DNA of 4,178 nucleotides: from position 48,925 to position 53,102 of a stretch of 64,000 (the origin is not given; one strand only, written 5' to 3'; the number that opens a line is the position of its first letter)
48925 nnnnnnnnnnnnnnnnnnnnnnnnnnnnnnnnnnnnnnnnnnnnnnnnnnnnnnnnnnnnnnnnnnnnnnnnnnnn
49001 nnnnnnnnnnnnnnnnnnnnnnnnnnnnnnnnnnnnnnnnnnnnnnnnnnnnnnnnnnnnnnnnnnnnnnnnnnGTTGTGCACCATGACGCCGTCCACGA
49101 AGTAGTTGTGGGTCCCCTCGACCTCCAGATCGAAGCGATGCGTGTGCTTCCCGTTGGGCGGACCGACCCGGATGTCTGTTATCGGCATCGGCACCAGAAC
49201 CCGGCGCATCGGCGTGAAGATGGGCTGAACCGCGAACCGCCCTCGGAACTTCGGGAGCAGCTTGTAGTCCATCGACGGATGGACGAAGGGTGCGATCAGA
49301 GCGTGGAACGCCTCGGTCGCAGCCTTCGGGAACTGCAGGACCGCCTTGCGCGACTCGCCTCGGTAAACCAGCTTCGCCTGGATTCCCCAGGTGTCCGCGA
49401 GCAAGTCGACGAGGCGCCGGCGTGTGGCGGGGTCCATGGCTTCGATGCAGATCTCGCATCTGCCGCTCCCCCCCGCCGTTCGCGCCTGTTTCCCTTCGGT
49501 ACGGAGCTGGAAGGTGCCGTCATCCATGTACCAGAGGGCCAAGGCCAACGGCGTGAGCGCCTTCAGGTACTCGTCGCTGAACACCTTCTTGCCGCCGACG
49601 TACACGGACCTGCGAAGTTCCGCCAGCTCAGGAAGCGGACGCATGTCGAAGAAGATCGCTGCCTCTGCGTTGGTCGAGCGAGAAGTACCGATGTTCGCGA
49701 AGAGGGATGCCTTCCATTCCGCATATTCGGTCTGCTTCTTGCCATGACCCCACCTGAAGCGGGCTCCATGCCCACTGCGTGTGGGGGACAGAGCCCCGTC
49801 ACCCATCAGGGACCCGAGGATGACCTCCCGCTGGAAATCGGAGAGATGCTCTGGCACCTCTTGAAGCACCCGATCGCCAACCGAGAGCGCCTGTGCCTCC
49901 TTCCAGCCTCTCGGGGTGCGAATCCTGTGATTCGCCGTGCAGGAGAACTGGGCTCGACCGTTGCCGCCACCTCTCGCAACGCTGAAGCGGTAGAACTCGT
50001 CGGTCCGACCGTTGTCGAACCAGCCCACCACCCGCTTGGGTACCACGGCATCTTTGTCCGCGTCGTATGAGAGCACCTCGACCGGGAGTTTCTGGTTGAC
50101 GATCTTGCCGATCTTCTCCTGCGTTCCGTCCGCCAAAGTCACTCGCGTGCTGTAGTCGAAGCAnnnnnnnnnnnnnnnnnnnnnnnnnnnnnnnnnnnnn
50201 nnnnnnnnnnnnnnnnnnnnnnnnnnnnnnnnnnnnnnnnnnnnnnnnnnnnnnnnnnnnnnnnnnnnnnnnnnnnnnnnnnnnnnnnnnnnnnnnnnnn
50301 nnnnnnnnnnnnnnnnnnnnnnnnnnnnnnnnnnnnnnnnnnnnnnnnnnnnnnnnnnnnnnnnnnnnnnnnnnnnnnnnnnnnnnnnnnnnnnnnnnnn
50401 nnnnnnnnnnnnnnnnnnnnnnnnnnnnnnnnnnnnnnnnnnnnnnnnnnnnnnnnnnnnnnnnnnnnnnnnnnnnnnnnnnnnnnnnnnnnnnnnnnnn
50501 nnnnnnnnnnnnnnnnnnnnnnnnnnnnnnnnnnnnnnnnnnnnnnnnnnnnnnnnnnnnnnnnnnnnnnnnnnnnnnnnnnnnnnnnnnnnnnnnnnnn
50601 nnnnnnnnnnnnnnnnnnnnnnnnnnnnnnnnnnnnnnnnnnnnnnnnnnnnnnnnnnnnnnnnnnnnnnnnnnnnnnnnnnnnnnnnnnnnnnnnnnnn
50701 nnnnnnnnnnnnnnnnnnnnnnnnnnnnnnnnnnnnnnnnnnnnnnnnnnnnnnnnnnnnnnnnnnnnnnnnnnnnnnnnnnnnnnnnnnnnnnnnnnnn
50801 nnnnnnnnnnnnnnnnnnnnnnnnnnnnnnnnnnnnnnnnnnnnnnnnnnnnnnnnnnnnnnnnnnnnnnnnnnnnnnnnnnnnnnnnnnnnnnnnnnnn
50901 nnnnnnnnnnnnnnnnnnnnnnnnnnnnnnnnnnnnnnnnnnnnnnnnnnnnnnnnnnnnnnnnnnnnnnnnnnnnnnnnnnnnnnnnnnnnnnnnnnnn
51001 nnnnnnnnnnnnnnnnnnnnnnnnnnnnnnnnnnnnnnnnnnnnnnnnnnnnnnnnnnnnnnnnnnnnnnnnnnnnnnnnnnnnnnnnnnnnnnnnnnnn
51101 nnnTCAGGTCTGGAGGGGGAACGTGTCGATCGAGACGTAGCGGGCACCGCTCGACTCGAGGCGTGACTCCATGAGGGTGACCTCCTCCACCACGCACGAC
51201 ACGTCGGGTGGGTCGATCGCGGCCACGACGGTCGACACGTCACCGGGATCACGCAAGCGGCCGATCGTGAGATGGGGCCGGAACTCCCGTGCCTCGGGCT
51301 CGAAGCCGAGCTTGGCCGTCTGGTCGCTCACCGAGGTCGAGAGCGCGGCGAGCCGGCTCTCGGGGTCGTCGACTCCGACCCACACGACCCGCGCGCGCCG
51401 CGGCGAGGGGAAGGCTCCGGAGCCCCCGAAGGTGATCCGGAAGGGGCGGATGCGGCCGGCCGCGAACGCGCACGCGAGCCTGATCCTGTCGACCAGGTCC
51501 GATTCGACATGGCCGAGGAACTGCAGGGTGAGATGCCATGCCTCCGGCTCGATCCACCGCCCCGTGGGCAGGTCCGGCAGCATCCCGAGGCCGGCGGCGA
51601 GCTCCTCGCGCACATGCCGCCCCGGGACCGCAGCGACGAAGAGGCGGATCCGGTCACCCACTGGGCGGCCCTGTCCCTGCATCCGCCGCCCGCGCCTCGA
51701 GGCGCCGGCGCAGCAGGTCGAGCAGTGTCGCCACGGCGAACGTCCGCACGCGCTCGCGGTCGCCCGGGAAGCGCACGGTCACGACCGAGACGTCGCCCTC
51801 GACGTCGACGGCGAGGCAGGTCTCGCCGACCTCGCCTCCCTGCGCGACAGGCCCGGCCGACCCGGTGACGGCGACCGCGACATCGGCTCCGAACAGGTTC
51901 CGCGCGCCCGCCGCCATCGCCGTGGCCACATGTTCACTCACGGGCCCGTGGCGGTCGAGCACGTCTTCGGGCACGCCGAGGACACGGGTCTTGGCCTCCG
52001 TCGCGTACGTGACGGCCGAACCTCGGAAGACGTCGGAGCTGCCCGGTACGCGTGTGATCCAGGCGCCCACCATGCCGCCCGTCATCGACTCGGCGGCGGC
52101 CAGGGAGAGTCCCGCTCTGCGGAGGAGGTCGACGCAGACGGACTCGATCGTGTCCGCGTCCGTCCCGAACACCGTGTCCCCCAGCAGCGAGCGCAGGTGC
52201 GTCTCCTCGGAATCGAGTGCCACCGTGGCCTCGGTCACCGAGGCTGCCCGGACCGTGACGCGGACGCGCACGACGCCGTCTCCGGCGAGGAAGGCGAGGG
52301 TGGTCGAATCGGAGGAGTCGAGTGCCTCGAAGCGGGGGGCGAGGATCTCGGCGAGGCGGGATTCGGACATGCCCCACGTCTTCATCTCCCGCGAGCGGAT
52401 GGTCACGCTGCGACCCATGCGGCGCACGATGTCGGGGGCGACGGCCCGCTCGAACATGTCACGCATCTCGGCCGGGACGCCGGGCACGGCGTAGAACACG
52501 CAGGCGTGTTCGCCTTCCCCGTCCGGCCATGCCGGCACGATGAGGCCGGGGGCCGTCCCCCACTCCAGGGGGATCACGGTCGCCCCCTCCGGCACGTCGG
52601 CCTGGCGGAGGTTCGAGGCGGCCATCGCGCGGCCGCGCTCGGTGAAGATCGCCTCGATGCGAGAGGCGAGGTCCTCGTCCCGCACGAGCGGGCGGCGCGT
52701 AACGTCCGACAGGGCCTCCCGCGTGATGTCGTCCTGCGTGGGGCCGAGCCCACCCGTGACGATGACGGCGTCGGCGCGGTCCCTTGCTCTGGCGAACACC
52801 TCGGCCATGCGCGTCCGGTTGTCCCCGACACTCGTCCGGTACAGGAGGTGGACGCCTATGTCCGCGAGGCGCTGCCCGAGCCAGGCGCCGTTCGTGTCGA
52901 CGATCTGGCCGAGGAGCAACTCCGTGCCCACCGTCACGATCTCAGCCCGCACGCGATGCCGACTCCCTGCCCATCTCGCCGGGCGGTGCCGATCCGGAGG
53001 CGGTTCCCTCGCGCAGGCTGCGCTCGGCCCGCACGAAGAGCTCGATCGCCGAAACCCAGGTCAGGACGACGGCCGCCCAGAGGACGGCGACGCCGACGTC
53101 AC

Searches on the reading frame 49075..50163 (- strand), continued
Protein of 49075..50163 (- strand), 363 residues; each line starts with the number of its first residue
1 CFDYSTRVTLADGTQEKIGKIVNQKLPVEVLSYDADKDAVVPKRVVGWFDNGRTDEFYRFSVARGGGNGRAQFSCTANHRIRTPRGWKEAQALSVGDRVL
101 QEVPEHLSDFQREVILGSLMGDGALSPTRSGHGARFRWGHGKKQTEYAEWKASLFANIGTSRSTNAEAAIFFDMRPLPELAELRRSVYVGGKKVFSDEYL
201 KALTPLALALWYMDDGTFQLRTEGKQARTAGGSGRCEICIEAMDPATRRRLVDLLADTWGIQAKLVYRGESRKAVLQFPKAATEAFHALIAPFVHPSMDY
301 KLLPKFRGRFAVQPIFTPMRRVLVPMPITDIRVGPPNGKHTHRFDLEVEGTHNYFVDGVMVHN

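Call 26: find_related_loci(query=A1, collection=genome_contigs, flank=4000)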
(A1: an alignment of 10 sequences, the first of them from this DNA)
Query A1 (363 aa) in genome_contigs; peptide patterns used: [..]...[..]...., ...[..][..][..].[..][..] (x = any residue, [..] = any of these).
599 stretches matched a pattern (row limit reached: there are more); 568 encode a relative of the query (tblastn E <= 1e-3); the best 80 are kept; 80 distinct loci.
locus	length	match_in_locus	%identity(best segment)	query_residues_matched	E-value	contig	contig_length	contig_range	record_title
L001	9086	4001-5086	69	1-363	0e+0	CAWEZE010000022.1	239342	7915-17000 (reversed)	MAG: uncultured bacterium isolate MFD09267.bin.1.261 genome assembly, contig: contig_63016, whole genome shotgun sequenc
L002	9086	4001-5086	71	1-363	0e+0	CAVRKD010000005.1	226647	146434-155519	MAG: uncultured Actinomycetes bacterium isolate MFD01275.bin.1.251 genome assembly, contig: contig_38502, whole genome s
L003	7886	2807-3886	72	1-363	7e-180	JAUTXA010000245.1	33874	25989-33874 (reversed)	MAG: Actinomycetota bacterium isolate BP_101 scaffold_1720306, whole genome shotgun sequence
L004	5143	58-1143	70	1-363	0e+0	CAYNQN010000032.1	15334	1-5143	MAG TPA_asm: uncultured Rhabdothermincola sp. isolate SRP344714_co2_473 genome assembly, contig: NODE_10049_length_15334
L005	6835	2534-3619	71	1-363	3e-180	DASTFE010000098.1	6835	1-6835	MAG TPA_asm: Acidimicrobiales bacterium isolate SMAG_U866 k141_744165, whole genome shotgun sequence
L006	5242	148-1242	71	1-363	0e+0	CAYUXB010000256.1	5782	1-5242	MAG TPA_asm: uncultured Acidimicrobiaceae bacterium isolate SRP220891_co3_373 genome assembly, contig: NODE_27493_length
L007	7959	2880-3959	70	1-363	2e-177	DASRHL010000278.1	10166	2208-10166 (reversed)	MAG TPA_asm: Acidimicrobiia bacterium isolate SMAG_U10083 k141_248593, whole genome shotgun sequence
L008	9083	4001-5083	68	1-363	9e-177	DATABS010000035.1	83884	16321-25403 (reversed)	MAG TPA_asm: Acidimicrobiia bacterium isolate SMAG_U6704 k141_2190461, whole genome shotgun sequence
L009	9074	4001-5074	68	1-363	4e-176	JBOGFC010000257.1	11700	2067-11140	MAG: Acidimicrobiia bacterium isolate M3-B2_metabat2.bin.49 k127_51620, whole genome shotgun sequence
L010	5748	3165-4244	71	1-363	6e-178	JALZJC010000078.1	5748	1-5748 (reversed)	MAG: Actinomycetota bacterium isolate MOJ bin30 SC8837-39_k127_53202, whole genome shotgun sequence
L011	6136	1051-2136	67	1-363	2e-177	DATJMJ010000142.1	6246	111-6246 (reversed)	MAG TPA_asm: Acidimicrobiales bacterium isolate SMAG_U14832 k141_3725372, whole genome shotgun sequence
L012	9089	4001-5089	70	1-363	5e-175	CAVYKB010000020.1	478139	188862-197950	MAG: uncultured Acidimicrobiia bacterium isolate MFD01275.bin.2.154 genome assembly, contig: contig_9085, whole genome s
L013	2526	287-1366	69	1-363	0e+0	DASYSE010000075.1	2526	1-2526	MAG TPA_asm: Actinomycetes bacterium isolate SMAG_U4530 k141_2182394, whole genome shotgun sequence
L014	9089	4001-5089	70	1-363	1e-174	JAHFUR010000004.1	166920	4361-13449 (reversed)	MAG: Acidimicrobiia bacterium isolate nzgw84 NODE_62_length_166921_cov_12.823975, whole genome shotgun sequence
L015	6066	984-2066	69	1-363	1e-174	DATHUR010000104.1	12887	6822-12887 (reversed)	MAG TPA_asm: Egicoccus sp. isolate SMAG_U16112 k141_664538, whole genome shotgun sequence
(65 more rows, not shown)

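Call 55: find_related_loci(query=A1, collection=viral_contigs, flank=3000)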
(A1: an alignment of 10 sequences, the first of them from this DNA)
Query A1 (363 aa) in viral_contigs; peptide patterns used: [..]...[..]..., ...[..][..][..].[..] (x = any residue, [..] = any of these).
184 stretches matched a pattern; 51 encode a relative of the query (tblastn E <= 1e-3); 51 distinct loci.
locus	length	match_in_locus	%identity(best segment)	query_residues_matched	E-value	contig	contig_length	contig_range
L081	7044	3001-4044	36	1-363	5e-78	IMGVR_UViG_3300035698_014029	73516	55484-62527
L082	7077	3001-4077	27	1-363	1e-40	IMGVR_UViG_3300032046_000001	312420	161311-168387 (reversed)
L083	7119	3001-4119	30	1-363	2e-35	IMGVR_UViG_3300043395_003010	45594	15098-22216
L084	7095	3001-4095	26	1-363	9e-34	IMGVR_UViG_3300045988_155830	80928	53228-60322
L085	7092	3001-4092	26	1-363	6e-33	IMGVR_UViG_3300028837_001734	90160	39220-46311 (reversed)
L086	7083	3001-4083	26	1-363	2e-32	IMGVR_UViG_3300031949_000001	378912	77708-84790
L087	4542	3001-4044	23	1-363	9e-28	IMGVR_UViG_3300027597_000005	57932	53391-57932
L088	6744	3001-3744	29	107-363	2e-27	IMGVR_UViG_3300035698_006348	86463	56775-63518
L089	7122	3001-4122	26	1-363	1e-25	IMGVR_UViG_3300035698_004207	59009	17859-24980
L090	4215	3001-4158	27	1-363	3e-24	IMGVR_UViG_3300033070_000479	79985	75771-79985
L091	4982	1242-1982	28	107-363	7e-23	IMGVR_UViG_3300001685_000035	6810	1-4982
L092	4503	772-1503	25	106-363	4e-22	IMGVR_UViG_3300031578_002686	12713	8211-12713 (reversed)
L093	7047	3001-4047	24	1-363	4e-19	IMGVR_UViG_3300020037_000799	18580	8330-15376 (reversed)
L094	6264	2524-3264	26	105-363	4e-18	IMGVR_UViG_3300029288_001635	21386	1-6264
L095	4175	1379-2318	27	1-307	1e-20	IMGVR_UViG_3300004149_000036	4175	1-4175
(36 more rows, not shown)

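Call 56: predict_structure(alignment_id=A1)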
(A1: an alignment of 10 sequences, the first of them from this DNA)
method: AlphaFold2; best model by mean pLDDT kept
length: 363 residues; sequences in the alignment: 10
mean_pLDDT: 90.3   pTM: 0.81
mean pLDDT of the five models: 90.3, 89.6, 89.1, 88.9, 88.0
residues with pLDDT >= 90: 273; 70-90: 71; 50-70: 8; < 50: 11
segments of 3 or more residues with pLDDT < 50: 221-231
pLDDT, mean of each block of 10 residues (from residue 1): 95 94 97 91 95 95 77 95 96 96 89 96 90 91 94 93 95 92 89 92 96 85 39 78 94 96 91 91 96 95 94 87 91 87 92 91 86
secondary structure, 60 per line:
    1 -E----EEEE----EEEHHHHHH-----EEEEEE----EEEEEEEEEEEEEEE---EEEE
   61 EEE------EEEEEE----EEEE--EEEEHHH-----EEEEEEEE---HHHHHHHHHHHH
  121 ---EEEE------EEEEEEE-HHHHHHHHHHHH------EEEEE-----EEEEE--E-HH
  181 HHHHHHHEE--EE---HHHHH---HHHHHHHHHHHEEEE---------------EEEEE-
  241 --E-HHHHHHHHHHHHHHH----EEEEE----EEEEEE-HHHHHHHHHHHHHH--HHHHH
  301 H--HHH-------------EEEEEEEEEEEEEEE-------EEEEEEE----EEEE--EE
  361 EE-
elements in order: E7-10 E15-17 H18-23 E29-34 E39-53 E57-63 E70-75 E80-83 E86-89 E98-105 H109-120 E124-127 E134-140 H142-153 E160-164 E170-174 H179-187 H197-201 H205-215 E216-219 E235-239 H245-259 E264-268 E273-278 H280-293 H296-301 E320-334 E342-348 E353-356 E359-362

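Call 59: fold_search(model_id=the predicted structure, library=pdb)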
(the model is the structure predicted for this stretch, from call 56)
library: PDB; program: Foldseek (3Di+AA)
matches with E <= 10: 1029; with E <= 0.001: 156
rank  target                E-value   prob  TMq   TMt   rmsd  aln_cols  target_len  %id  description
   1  7qsu                  6.7e-14  1.00  0.35  0.35  17.4       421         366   14  Crystal structure of homing endonuclease-associated TliVMA intein (C1A, d333-339) (released 2022-03-30)
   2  7qss                  3.3e-13  1.00  0.34  0.29  19.6       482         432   13  Crystal structure of homing endonuclease-associated TliVMA intein (C1A) (released 2022-03-30)
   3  1dq3                  3.7e-13  1.00  0.36  0.30  19.4       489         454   13  CRYSTAL STRUCTURE OF AN ARCHAEAL INTEIN-ENCODED HOMING ENDONUCLEASE PI-PFUI (released 2000-07-05)
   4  5a0m_A                1.8e-12  1.00  0.46  0.71   3.7       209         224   19  THE CRYSTAL STRUCTURE OF I-SCEI IN COMPLEX WITH ITS TARGET DNA IN THE PRESENCE OF MN (released 2016-05-04)
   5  6x1j_A                2.0e-12  1.00  0.46  0.72   4.5       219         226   18  The homing endonuclease I-WcaI bound to its DNA recognition sequence (released 2021-05-26)
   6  5a0m_B                3.7e-12  1.00  0.45  0.69   4.1       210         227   19  THE CRYSTAL STRUCTURE OF I-SCEI IN COMPLEX WITH ITS TARGET DNA IN THE PRESENCE OF MN (released 2016-05-04)
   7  3oor_A                3.9e-12  1.00  0.44  0.69   4.2       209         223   19  I-SceI mutant (K86R/G100T)complexed with C/G+4 DNA substrate (released 2010-11-17)
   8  1r7m_A                6.5e-12  1.00  0.44  0.70   3.6       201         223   18  The homing endonuclease I-SceI bound to its DNA recognition region (released 2004-10-26)
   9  1vde_B                6.5e-12  1.00  0.34  0.29  16.4       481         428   13  PI-SCEI, A HOMING ENDONUCLEASE WITH PROTEIN SPLICING ACTIVITY (released 1998-04-08)
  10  1vde_A                2.6e-11  1.00  0.37  0.32  17.3       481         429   13  PI-SCEI, A HOMING ENDONUCLEASE WITH PROTEIN SPLICING ACTIVITY (released 1998-04-08)
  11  1ef0_A                3.8e-10  1.00  0.35  0.31  16.3       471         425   13  CRYSTAL STRUCTURE OF PI-SCEI MINIPRECURSOR (released 2000-06-07)
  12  1lws_A                5.7e-10  1.00  0.33  0.29  17.9       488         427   12  Crystal structure of the intein homing endonuclease PI-SceI bound to its recognition sequence (released 2002-09-27)
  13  1jva_B                1.1e-09  1.00  0.36  0.31  16.2       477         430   12  CRYSTAL STRUCTURE OF THE VMA1-DERIVED ENDONUCLEASE BEARING THE N AND C EXTEIN PROPEPTIDES (released 2002-08-29)
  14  1dfa                  2.0e-09  1.00  0.32  0.29  16.0       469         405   14  CRYSTAL STRUCTURE OF PI-SCEI IN C2 SPACE GROUP (released 1999-12-08)
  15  1jva_A                3.0e-09  1.00  0.38  0.33  16.5       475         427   13  CRYSTAL STRUCTURE OF THE VMA1-DERIVED ENDONUCLEASE BEARING THE N AND C EXTEIN PROPEPTIDES (released 2002-08-29)
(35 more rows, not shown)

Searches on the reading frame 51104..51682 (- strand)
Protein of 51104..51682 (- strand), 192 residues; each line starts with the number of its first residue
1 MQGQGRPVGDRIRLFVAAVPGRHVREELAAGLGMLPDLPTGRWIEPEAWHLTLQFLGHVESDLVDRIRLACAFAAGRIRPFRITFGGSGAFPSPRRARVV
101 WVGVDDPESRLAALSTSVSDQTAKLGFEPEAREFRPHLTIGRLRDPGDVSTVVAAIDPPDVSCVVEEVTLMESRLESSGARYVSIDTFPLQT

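Call 31: search_protein_families(library=pfam, proteins=[window:51104-51682:-], max_evalue=0.001)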
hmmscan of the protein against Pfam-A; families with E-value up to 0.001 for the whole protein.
window:51104-51682:- (192 aa): 2 families
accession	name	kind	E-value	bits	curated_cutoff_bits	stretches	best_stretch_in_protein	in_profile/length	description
PF02834.22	LigT_PEase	-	8.5e-25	87.2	23.3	2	27-101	13-87/87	LigT like Phosphoesterase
PF13563.12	2_5_RNA_ligase2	-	2.6e-19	70.2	27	1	48-173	25-148/152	2'-5' RNA ligase superfamily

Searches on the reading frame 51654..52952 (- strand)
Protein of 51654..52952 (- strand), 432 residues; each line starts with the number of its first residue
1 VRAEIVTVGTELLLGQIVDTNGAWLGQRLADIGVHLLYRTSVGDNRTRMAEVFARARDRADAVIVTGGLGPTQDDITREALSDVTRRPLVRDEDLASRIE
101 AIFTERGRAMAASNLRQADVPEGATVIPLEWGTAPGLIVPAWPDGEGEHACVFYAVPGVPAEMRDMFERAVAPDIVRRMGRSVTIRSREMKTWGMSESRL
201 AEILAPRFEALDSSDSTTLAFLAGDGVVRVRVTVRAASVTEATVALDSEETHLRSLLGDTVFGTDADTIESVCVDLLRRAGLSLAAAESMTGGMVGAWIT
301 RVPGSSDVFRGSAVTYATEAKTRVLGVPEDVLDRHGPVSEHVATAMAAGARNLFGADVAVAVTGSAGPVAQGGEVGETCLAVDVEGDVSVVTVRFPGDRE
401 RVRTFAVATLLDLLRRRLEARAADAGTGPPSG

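Call 31: search_protein_families(library=pfam, proteins=[window:51654-52952:-], max_evalue=0.001)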
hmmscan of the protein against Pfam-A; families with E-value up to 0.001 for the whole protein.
window:51654-52952:- (432 aa): 3 families
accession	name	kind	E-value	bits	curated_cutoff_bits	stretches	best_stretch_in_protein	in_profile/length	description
PF02464.23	CinA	-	1.4e-47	161.6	23.5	1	267-417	2-154/155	Competence-damaged protein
PF00994.29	MoCF_biosynth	-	3.9e-33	114.6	26.6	1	4-175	1-142/144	Probable molybdopterin binding domain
PF18146.6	CinA_KH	-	3.7e-14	53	27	1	187-263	1-73/73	Damage-inducible protein CinA KH domain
